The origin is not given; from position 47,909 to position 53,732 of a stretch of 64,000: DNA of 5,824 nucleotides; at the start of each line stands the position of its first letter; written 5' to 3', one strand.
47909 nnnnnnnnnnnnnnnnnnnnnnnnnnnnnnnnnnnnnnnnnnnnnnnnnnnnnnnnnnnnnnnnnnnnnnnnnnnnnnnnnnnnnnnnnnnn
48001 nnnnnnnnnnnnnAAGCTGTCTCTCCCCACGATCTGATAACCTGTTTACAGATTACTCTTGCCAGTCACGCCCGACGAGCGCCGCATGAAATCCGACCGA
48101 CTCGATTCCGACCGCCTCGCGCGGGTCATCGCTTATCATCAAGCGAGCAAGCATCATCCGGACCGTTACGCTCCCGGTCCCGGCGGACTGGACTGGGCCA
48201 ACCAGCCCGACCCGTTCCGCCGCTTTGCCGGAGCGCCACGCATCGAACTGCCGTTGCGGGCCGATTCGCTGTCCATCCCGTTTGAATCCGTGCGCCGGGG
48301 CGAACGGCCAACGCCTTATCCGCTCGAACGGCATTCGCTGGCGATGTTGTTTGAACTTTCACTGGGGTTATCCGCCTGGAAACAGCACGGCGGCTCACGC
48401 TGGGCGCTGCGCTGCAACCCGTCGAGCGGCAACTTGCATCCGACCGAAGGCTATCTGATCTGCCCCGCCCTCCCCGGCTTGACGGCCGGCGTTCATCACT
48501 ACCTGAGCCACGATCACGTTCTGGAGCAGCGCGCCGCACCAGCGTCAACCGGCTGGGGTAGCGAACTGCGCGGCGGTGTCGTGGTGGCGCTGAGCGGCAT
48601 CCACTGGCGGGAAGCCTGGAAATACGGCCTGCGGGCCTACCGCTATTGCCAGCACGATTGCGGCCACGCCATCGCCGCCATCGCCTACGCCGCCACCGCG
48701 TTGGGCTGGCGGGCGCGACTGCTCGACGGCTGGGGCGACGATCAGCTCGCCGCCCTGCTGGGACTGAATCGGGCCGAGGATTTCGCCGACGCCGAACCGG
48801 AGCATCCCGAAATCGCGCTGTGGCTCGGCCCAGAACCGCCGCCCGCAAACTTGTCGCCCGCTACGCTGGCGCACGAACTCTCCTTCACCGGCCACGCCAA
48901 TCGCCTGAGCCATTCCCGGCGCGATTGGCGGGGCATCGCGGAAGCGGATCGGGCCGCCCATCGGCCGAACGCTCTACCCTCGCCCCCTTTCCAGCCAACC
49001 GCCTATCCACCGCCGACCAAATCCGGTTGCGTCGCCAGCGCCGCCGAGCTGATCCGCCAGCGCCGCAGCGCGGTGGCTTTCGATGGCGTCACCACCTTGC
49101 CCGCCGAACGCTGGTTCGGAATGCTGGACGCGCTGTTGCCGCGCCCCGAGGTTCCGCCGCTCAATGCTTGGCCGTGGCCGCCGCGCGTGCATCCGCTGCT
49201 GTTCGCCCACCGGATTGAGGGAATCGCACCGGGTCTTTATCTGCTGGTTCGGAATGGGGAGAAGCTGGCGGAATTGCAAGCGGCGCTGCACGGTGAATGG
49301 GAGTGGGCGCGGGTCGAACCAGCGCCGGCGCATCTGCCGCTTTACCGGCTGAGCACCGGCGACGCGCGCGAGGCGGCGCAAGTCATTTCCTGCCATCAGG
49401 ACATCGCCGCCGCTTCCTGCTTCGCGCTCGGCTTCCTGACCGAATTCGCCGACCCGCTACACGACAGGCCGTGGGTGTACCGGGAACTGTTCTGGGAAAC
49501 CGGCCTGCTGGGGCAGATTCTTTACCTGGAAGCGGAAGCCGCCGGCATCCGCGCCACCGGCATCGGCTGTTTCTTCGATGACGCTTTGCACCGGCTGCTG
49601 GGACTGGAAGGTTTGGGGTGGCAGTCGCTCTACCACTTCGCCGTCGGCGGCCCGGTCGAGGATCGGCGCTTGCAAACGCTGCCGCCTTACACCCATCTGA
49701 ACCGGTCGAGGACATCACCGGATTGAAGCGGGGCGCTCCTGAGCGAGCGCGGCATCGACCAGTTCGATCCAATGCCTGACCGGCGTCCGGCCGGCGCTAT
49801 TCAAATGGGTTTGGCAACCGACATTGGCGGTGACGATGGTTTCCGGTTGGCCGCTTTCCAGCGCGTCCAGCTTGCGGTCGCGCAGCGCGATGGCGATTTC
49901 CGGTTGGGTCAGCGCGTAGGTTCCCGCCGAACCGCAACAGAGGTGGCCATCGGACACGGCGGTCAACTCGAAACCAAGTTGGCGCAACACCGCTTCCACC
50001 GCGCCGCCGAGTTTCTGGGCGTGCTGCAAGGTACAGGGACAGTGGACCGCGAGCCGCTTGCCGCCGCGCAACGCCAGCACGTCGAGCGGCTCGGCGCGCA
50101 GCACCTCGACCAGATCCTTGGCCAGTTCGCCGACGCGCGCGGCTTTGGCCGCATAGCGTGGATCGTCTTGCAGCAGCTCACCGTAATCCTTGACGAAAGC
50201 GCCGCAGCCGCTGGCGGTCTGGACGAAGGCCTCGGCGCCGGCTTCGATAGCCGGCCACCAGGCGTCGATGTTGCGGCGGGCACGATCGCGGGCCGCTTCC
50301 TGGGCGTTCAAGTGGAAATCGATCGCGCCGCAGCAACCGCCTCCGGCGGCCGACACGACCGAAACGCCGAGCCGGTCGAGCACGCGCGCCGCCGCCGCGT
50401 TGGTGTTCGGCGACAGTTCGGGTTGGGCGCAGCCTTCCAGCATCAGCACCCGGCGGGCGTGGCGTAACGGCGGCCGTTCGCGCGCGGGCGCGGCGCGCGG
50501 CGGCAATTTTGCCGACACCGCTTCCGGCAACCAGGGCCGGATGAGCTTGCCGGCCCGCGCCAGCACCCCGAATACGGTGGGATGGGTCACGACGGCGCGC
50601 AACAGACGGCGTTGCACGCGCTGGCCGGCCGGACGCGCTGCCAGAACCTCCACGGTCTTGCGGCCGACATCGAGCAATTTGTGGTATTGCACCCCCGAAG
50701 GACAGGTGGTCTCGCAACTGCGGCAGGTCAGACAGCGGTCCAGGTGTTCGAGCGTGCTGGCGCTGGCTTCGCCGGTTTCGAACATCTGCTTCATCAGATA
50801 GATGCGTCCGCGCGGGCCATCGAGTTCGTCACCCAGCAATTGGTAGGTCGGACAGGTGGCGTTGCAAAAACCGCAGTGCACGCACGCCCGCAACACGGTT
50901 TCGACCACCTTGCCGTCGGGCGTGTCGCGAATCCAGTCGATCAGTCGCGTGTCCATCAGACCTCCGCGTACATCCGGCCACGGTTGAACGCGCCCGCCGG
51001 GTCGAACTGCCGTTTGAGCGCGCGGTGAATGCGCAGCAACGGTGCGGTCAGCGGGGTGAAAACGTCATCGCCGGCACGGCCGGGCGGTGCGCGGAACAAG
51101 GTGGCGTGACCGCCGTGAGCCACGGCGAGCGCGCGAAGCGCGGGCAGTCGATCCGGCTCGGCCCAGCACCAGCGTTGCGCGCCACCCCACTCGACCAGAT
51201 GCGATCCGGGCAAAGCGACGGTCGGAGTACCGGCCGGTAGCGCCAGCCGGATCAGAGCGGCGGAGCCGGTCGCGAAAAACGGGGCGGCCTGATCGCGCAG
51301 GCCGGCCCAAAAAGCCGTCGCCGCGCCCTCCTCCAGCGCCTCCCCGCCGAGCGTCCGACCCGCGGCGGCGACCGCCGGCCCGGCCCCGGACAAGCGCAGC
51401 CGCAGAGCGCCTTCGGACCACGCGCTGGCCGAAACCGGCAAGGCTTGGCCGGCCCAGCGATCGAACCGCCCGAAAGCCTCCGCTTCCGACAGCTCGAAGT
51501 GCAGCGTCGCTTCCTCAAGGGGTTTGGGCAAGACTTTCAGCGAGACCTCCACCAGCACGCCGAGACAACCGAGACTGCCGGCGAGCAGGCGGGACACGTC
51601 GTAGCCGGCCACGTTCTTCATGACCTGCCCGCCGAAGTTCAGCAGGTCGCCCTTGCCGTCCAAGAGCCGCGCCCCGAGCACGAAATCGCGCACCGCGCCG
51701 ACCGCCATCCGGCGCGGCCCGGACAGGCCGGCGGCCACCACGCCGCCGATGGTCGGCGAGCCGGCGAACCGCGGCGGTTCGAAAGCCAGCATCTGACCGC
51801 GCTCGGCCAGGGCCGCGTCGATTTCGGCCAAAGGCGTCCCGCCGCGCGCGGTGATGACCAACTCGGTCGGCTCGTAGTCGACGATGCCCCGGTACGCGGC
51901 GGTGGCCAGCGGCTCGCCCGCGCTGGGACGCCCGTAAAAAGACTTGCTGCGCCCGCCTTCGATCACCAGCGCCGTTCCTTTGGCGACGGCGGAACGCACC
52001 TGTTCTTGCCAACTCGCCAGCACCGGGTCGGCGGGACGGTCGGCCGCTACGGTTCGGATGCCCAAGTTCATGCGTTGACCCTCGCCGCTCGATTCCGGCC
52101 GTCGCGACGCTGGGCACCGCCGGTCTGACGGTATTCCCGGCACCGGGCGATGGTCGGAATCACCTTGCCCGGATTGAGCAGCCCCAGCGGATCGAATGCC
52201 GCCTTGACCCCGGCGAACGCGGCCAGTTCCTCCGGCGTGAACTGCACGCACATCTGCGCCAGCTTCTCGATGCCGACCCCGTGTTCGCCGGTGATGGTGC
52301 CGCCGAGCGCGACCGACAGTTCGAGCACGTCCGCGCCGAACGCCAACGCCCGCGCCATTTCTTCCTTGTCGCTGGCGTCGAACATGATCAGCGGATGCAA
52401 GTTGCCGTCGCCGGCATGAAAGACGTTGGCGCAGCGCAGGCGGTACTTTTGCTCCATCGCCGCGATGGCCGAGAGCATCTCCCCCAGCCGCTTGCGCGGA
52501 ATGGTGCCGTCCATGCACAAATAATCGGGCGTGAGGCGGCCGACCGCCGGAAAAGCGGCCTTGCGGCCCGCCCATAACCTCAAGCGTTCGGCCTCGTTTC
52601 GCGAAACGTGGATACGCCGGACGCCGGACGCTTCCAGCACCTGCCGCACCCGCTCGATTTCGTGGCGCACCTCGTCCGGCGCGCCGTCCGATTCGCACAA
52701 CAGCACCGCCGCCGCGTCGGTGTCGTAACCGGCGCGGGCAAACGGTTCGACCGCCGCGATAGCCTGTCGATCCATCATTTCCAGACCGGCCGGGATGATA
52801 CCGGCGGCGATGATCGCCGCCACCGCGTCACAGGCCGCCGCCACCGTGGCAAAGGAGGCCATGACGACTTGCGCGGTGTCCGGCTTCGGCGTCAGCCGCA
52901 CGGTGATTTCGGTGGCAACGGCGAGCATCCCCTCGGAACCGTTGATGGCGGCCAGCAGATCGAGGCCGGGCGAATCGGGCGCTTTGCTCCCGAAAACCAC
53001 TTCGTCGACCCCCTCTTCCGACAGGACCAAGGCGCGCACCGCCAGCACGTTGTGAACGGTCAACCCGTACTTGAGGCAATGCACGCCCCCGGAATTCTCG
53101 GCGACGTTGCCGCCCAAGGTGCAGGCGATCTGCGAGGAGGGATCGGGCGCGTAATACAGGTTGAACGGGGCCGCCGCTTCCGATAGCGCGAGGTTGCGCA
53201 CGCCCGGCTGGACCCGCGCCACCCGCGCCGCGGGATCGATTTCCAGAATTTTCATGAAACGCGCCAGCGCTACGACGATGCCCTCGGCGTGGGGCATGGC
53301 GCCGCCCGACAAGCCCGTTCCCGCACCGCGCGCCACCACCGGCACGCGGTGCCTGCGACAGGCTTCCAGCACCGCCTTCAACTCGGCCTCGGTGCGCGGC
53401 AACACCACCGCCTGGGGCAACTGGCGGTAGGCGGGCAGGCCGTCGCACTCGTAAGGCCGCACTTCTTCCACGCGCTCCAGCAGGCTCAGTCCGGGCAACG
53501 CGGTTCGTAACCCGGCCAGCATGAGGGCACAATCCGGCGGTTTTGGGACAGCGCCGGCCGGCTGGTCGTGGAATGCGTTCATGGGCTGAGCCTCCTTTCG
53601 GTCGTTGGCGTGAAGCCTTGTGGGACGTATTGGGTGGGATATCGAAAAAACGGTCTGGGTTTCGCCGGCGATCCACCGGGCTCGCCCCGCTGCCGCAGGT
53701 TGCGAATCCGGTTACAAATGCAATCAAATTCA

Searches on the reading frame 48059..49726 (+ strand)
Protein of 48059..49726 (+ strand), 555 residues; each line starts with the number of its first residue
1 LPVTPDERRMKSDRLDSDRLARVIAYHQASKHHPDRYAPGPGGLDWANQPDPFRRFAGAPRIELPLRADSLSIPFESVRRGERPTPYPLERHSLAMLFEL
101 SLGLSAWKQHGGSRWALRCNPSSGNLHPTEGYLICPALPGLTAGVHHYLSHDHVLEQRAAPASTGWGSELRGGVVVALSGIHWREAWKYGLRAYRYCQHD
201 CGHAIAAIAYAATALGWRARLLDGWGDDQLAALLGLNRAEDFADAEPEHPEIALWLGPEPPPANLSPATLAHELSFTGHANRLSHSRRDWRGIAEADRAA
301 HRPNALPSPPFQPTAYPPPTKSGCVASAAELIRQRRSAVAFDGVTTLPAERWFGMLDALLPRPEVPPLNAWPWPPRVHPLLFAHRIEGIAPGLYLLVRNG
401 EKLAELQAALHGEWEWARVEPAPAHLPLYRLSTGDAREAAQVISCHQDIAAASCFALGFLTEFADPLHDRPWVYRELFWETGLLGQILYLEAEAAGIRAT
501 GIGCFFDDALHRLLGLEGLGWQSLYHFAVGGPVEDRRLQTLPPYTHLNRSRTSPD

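Call 13: search_protein_families(library=pfam, proteins=[window:48059-49726:+], max_evalue=0.001)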
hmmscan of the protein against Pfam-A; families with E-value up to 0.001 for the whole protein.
window:48059-49726:+ (555 aa): 1 family
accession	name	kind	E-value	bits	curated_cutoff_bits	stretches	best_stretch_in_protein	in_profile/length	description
PF00881.29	Nitroreductase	-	9.2e-13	49.2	23.5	2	398-530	45-166/167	Nitroreductase family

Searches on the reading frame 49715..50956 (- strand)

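Call 13: search_protein_families(library=pfam, proteins=[window:49715-50956:-], max_evalue=0.001)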
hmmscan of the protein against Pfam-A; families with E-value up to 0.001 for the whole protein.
window:49715-50956:- (413 aa): 11 families
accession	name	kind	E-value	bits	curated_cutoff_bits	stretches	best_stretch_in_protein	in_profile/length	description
PF02754.22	CCG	-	7.7e-26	90.5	20.6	2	303-385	2-84/85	Cysteine-rich domain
PF13183.11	Fer4_8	-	6.4e-12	46.3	27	1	22-89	2-68/68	4Fe-4S dicluster domain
PF13534.11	Fer4_17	-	3.3e-10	40.8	22.2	1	24-89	1-60/61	4Fe-4S dicluster domain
PF12838.12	Fer4_7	-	3.5e-09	37.4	27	1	25-89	2-52/52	4Fe-4S dicluster domain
PF12837.12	Fer4_6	-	1.1e-06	28.7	25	0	24-38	8-22/24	4Fe-4S binding domain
PF13237.11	Fer4_10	-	4.6e-06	26.9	25.5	1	22-86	6-53/53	4Fe-4S dicluster domain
PF13484.11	Fer4_16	-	7.2e-06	27.1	30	1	25-87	2-65/66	4Fe-4S double cluster binding domain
PF12797.12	Fer4_2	-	9.7e-05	22.5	24.5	0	72-87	7-22/22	4Fe-4S binding domain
PF14697.11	Fer4_21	-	0.00012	22.6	35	0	17-38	33-54/59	4Fe-4S dicluster domain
PF00037.32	Fer4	-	0.00012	22.1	21.1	0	73-89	6-22/24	4Fe-4S binding domain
PF13187.11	Fer4_9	-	0.00013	22.3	27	0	24-88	1-50/52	4Fe-4S dicluster domain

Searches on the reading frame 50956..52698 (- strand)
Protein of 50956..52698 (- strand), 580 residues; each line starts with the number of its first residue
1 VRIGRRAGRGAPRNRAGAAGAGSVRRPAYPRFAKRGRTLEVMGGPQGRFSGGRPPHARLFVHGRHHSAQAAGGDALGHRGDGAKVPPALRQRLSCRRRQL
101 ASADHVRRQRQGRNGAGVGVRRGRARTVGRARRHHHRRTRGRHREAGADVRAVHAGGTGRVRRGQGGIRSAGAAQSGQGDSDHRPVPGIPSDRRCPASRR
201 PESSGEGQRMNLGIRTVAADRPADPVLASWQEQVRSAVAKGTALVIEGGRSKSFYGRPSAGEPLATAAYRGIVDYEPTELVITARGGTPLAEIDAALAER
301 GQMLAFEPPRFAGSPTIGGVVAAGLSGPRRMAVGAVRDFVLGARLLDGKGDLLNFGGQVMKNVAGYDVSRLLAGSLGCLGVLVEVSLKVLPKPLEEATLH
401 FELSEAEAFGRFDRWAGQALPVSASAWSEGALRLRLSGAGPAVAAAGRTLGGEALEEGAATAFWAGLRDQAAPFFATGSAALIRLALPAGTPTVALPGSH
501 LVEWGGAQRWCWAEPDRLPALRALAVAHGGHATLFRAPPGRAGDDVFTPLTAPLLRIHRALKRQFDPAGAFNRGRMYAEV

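Call 13: search_protein_families(library=pfam, proteins=[window:50956-52698:-], max_evalue=0.001)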
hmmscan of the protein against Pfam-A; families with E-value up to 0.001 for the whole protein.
window:50956-52698:- (580 aa): 1 family
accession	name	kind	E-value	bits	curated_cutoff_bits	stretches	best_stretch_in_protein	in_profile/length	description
PF01565.28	FAD_binding_4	-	2.3e-17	63.4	26.4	1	231-355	14-138/139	FAD binding domain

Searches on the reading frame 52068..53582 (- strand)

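Call 13: search_protein_families(library=pfam, proteins=[window:52068-53582:-], max_evalue=0.001)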
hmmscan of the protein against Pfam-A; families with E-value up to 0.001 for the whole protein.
window:52068-53582:- (504 aa): 2 families
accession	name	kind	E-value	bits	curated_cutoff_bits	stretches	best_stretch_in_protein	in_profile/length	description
PF02913.24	FAD-oxidase_C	-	7.5e-70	235.9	21.2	1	234-474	2-248/248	FAD linked oxidases, C-terminal domain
PF01565.28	FAD_binding_4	-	4.8e-37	127.2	26.4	1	56-185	1-129/139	FAD binding domain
